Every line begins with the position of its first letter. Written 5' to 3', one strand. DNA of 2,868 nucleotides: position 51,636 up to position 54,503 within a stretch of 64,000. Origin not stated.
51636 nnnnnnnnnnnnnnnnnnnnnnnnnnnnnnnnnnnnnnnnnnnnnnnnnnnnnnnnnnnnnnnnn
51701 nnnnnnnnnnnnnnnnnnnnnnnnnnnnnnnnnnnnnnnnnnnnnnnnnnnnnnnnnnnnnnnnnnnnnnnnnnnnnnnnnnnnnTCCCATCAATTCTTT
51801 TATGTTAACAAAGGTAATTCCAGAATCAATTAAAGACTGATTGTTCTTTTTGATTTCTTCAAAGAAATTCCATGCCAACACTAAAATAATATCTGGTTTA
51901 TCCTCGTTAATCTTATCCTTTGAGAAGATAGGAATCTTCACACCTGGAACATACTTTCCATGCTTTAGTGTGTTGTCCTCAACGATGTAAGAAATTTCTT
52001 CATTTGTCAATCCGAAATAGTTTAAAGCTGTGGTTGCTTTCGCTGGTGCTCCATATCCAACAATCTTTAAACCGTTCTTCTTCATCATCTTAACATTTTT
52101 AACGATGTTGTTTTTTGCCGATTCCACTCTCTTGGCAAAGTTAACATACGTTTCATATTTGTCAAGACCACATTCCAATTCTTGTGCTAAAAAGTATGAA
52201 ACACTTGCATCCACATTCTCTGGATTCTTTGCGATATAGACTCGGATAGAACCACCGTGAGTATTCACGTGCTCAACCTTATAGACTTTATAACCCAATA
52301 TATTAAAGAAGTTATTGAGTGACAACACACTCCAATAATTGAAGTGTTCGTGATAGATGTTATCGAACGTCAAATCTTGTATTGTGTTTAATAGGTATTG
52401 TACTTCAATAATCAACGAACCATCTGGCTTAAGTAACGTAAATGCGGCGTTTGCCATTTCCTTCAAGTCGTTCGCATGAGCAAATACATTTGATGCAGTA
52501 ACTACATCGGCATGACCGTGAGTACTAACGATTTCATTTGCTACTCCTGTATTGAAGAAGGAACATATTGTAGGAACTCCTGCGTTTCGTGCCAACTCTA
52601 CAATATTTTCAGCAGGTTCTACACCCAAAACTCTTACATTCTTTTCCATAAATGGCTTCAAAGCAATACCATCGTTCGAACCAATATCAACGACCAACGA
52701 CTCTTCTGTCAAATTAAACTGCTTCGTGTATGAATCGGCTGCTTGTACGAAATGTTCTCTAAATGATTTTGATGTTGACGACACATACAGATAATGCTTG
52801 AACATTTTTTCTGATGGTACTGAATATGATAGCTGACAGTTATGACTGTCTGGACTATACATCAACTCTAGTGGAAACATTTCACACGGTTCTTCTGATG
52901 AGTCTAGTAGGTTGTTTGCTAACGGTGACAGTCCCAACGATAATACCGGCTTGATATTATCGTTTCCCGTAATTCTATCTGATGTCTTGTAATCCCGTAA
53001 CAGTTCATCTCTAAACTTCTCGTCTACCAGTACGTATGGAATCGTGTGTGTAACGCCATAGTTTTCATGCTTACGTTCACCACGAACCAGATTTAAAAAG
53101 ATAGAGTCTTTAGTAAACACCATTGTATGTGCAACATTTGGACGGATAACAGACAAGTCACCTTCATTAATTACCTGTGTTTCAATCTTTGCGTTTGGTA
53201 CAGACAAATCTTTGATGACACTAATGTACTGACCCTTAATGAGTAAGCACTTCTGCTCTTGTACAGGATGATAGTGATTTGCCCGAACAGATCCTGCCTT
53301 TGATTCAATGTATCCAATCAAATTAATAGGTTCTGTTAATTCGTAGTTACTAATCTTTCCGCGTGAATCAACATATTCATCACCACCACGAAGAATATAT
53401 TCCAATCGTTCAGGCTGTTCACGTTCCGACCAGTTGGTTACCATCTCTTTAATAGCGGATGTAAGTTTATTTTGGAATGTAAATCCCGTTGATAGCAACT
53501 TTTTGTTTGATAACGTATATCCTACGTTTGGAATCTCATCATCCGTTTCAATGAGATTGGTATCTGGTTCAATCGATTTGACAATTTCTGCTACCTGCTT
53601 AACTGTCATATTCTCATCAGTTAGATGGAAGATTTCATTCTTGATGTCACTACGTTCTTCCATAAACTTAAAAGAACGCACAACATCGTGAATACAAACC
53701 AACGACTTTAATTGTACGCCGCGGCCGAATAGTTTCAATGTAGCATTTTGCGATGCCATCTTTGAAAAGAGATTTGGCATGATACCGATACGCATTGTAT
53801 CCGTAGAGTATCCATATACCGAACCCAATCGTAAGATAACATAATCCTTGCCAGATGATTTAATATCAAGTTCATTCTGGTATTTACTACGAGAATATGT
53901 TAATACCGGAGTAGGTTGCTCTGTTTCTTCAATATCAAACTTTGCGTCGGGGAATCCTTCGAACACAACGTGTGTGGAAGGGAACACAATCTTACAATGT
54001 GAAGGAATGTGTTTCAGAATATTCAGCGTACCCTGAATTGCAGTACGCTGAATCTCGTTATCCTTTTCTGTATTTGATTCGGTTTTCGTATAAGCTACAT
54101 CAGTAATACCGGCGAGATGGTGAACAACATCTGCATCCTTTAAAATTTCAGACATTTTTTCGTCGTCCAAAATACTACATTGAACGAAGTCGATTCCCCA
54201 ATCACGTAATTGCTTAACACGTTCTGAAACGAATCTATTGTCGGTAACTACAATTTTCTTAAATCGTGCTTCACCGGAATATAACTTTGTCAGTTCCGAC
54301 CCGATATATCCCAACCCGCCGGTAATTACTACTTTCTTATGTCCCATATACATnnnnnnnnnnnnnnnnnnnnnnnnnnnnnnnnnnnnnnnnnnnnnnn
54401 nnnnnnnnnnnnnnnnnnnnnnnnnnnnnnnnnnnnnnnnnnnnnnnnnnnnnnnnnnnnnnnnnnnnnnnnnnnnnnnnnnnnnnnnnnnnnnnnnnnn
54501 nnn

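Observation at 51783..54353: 856-aa three-domain fusion (SDR dehydratase/epimerase, cupin, SAM methyltransferase): a possible single-polypeptide deoxysugar tailoring line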

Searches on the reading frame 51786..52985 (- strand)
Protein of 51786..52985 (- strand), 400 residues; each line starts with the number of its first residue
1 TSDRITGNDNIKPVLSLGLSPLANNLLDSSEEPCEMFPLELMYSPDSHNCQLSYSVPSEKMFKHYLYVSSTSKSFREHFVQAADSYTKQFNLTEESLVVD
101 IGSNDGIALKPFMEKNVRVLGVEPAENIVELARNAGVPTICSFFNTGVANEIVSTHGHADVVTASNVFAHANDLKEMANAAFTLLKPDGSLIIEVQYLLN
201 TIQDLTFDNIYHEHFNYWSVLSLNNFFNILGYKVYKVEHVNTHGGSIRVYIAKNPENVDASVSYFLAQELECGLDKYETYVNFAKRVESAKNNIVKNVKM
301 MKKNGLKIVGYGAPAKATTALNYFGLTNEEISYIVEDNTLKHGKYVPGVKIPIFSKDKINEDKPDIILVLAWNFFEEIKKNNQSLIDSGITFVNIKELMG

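Call 63: search_solved_structures(query=window:51786-52985:-, max_evalue=1e-40, show_alignments=4)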
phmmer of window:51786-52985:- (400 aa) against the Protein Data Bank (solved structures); distinct sequences matched with E-value up to 1e-40: 10.
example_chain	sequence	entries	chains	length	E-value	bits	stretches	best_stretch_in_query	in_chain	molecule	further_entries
4rv9_A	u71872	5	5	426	1.5e-65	224.9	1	3-389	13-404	D-mycarose 3-C-methyltransferase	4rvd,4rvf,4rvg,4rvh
5t6b_A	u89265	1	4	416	3.1e-58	200.7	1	8-389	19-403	Sugar 3-C-methyl transferase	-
5t64_A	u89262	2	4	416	1.4e-57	198.6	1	8-389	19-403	Sugar 3-C-methyl transferase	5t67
3ndi_A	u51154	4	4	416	8.3e-53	182.9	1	5-389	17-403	Methyltransferase | TcaB9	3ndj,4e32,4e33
4e31_A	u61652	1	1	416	2.1e-52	181.5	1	5-389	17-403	TcaB9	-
4e2y_A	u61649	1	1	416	2.2e-52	181.5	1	5-389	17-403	TcaB9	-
4e2x_A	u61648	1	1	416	3e-52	181.1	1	5-389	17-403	TcaB9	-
4e2w_A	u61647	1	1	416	7.7e-52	179.7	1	5-389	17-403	TcaB9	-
4e2z_A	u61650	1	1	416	7.8e-52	179.7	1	5-389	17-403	TcaB9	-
4e30_A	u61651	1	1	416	2e-51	178.3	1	5-389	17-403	TcaB9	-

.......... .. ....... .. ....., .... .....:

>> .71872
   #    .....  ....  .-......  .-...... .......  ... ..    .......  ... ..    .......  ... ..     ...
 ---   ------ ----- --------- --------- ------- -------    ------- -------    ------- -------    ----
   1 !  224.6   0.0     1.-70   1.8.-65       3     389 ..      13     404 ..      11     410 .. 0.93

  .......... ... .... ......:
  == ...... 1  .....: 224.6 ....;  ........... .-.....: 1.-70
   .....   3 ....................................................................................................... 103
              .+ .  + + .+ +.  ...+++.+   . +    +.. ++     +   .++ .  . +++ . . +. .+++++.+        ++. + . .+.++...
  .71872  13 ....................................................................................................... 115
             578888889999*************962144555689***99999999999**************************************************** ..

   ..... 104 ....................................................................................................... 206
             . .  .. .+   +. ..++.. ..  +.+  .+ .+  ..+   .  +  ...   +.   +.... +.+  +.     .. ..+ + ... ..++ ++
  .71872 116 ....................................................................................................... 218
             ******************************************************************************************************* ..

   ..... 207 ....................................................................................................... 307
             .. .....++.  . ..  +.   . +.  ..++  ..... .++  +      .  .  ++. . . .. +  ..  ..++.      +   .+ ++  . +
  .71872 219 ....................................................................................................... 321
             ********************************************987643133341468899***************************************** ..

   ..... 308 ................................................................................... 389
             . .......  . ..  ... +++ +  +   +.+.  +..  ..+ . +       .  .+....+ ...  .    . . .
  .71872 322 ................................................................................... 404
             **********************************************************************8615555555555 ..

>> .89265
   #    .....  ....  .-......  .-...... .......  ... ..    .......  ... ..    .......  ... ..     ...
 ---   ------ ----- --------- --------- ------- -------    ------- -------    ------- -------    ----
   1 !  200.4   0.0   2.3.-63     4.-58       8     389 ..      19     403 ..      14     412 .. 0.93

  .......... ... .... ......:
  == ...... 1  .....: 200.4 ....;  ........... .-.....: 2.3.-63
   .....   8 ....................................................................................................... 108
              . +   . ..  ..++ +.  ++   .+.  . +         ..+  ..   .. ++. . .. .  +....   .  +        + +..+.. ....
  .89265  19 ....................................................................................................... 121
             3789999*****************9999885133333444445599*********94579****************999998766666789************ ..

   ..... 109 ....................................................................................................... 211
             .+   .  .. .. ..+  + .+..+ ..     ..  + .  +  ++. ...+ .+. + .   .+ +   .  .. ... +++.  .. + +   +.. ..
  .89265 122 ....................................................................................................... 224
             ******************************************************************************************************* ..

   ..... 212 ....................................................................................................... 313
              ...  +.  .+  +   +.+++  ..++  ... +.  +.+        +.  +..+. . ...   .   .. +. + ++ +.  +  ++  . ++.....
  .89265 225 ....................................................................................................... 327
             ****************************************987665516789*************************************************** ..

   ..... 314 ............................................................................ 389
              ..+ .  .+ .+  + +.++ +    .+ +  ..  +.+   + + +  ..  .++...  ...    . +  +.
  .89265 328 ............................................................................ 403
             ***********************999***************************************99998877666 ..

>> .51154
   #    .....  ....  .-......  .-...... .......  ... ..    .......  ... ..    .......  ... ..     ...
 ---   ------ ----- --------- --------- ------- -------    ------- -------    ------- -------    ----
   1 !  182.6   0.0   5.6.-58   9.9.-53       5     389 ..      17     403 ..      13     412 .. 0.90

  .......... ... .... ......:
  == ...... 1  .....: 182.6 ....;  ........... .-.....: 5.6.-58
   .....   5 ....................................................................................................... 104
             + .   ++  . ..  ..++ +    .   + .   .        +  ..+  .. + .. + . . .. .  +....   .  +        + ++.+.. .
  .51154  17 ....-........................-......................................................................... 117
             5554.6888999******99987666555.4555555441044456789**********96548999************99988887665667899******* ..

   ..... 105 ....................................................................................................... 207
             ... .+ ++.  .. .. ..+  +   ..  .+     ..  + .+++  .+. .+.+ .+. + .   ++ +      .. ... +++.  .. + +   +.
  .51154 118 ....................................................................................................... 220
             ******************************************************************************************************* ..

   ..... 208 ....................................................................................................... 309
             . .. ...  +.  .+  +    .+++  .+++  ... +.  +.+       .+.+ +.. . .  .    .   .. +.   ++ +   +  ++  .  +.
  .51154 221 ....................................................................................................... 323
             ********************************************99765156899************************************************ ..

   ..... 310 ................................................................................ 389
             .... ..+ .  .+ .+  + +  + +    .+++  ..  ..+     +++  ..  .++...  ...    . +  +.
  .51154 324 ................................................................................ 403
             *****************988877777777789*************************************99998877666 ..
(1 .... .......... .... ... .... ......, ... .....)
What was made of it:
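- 52800..52985 (-): N-terminal 'zinc-ribbon' subdomain of the methyltransferase (aa 457-518). In this protein all four Zn cysteines are replaced (D459, T462, S499, S502). Alignment to MtmC shows 'dritg' against 'crmcg' (call 63).
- The MTase active site is that of sugar C-methyltransferases (call 63).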

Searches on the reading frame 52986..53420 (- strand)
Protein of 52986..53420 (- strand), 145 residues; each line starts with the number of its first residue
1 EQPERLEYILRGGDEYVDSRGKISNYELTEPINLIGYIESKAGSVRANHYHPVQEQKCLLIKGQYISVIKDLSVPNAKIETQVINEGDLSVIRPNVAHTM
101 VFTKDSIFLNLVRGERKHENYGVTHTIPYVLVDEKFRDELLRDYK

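Call 21: search_solved_structures(query=A2, max_evalue=10, show_alignments=3)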
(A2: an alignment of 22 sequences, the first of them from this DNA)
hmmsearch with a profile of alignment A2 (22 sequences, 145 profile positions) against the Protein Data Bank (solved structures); distinct sequences matched with E-value up to 10: 3.
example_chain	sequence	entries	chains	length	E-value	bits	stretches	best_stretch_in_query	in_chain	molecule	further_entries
4yrd_A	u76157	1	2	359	0.15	14.9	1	17-75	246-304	Capsular polysaccharide synthesis enzyme Cap5F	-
2zkl_A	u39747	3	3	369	0.16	14.8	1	17-75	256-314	Capsular polysaccharide synthesis enzyme Cap5F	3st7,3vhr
9bwf_A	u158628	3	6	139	0.6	12.9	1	40-117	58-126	Cellulose oxidative enzyme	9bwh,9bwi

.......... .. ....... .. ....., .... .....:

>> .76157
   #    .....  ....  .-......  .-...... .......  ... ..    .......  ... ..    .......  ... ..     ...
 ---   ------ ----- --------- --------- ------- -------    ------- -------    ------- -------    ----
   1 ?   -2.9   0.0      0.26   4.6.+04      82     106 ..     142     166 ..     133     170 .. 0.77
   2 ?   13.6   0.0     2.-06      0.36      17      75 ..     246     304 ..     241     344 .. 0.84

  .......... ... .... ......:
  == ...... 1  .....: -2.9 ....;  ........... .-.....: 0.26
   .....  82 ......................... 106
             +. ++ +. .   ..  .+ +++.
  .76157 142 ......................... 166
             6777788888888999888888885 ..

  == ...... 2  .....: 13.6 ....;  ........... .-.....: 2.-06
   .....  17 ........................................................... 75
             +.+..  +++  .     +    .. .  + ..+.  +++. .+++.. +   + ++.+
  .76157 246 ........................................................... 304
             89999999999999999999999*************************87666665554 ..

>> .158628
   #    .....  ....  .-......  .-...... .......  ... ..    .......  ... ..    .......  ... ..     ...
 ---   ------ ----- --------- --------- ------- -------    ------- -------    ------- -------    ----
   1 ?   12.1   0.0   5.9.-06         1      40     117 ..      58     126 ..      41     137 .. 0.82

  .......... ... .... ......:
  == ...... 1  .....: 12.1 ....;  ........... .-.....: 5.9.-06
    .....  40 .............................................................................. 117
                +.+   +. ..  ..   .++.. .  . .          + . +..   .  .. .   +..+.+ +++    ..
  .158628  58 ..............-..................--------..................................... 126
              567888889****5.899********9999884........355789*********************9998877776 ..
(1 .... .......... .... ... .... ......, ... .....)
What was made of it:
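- On Cupins acting on NDP-4-keto-sugars (FdtA/WxcM PF05523, CapF C-terminal PF14667, RmlC-like): The alignment to CapF covers this region (call 21).
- Closest known: CapF / WbjC. Same: The CapF cupin is the best PDB sequence match to the middle domain (call 21).
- The best PDB sequence hit is the CapF cupin (call 21).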

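Call 22: search_protein_families(library=pfam, proteins=[window:52986-53420:-], max_evalue=10)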
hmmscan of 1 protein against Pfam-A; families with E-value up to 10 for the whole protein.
seq(145 aa): 4 families
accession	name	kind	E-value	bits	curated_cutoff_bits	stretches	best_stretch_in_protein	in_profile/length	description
PF14667.12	Polysacc_synt_C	-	0.0011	19.6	28.7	1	17-96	2-79/111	Polysaccharide biosynthesis C-terminal domain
PF07883.17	Cupin_2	-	0.0029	17.7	27.2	1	41-105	6-61/70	Cupin domain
PF00190.28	Cupin_1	-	0.03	14.3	22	1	41-103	41-102/151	Cupin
PF06052.18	3-HAO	-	0.11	12.6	25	1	75-127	70-122/151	3-hydroxyanthranilic acid dioxygenase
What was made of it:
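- Checked: Polysacc_synt_C scores 0.0011 and Cupin_2 0.0029 on the isolated domain (call 22), and the CapF cupin is the best PDB sequence hit at E 0.15 (call 21).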

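Call 43: predict_structure(alignment_id=A2)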
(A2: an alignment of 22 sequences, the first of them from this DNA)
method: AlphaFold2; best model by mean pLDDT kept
length: 145 residues; sequences in the alignment: 22
mean_pLDDT: 72.1   pTM: 0.67
mean pLDDT of the five models: 72.1, 68.7, 67.4, 67.0, 66.7
residues with pLDDT >= 90: 14; 70-90: 70; 50-70: 37; < 50: 24
segments of 3 or more residues with pLDDT < 50: 14-19, 21-23, 122-132
pLDDT, mean of each block of 10 residues (from residue 1): 74 50 57 78 76 79 91 85 89 87 89 62 44 58 56
secondary structure, 60 per line:
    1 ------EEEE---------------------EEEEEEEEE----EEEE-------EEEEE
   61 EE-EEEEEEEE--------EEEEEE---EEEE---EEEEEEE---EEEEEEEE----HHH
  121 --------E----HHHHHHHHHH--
elements in order: E7-10 E32-40 E45-48 E56-62 E64-71 E80-85 E89-92 E96-102 E106-113 H134-143
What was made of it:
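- On Cupins acting on NDP-4-keto-sugars (FdtA/WxcM PF05523, CapF C-terminal PF14667, RmlC-like): The model is of moderate quality, pLDDT 72 (call 43).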

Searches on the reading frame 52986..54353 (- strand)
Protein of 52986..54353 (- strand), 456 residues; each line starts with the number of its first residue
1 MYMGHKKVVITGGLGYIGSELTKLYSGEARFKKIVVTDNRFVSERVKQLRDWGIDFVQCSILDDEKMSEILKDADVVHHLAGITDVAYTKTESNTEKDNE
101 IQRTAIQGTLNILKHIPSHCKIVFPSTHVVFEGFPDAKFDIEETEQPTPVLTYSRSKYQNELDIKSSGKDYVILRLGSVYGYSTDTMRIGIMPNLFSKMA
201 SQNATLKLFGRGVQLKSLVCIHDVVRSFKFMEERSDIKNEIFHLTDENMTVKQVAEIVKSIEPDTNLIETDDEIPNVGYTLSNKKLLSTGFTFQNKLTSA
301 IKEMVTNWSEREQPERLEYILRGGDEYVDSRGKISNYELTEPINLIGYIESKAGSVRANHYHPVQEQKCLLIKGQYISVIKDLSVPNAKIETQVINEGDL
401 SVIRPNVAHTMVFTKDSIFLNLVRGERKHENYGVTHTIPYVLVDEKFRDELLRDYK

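Call 35: predict_structure(alignment_id=A3)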
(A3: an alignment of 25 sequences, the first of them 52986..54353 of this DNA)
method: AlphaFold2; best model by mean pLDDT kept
length: 456 residues; sequences in the alignment: 25
mean_pLDDT: 79.2   pTM: 0.69
mean pLDDT of the five models: 79.2, 79.1, 77.4, 76.6, 74.5
residues with pLDDT >= 90: 174; 70-90: 177; 50-70: 45; < 50: 60
segments of 3 or more residues with pLDDT < 50: 1-3, 85-92, 310-314, 323-347, 424-439
pLDDT, mean of each block of 10 residues (from residue 1): 72 87 86 92 80 92 96 96 53 63 88 96 92 86 93 88 96 93 59 75 74 88 94 94 95 93 87 74 97 92 75 62 47 35 47 80 63 89 77 87 78 86 42 37 86 82
secondary structure, 60 per line:
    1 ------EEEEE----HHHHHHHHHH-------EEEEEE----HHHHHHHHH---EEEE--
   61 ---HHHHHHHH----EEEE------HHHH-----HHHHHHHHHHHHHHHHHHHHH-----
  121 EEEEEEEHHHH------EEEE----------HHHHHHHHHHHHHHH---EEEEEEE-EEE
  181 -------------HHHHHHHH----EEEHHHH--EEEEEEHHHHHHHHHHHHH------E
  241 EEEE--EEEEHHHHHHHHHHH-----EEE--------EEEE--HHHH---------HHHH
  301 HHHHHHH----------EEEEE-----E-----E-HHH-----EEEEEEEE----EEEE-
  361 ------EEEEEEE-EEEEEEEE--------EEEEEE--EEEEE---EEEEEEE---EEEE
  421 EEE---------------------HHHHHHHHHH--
elements in order: E7-11 H16-25 E33-38 H43-51 E55-58 H64-71 E76-79 H86-89 H95-115 E121-127 H128-131 E138-141 H152-166 E170-176 E178-180 H194-201 E206-208 H209-212 E215-220 H221-233 E240-244 E247-250 H251-261 E267-269 E278-281 H284-287 H297-307 E318-322 E344-351 E356-359 E367-373 E375-382 E391-396 E399-403 E407-413 E417-423 H445-454
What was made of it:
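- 53418..54341 (-): Extended SDR domain (aa 5-312). Motifs: G12xxG15xxG18, D38 at the end of beta-2 (NAD rather than NADP type), S126-T127-H128, Y153xxxK157. AF2 model with high pLDDT (call 35).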
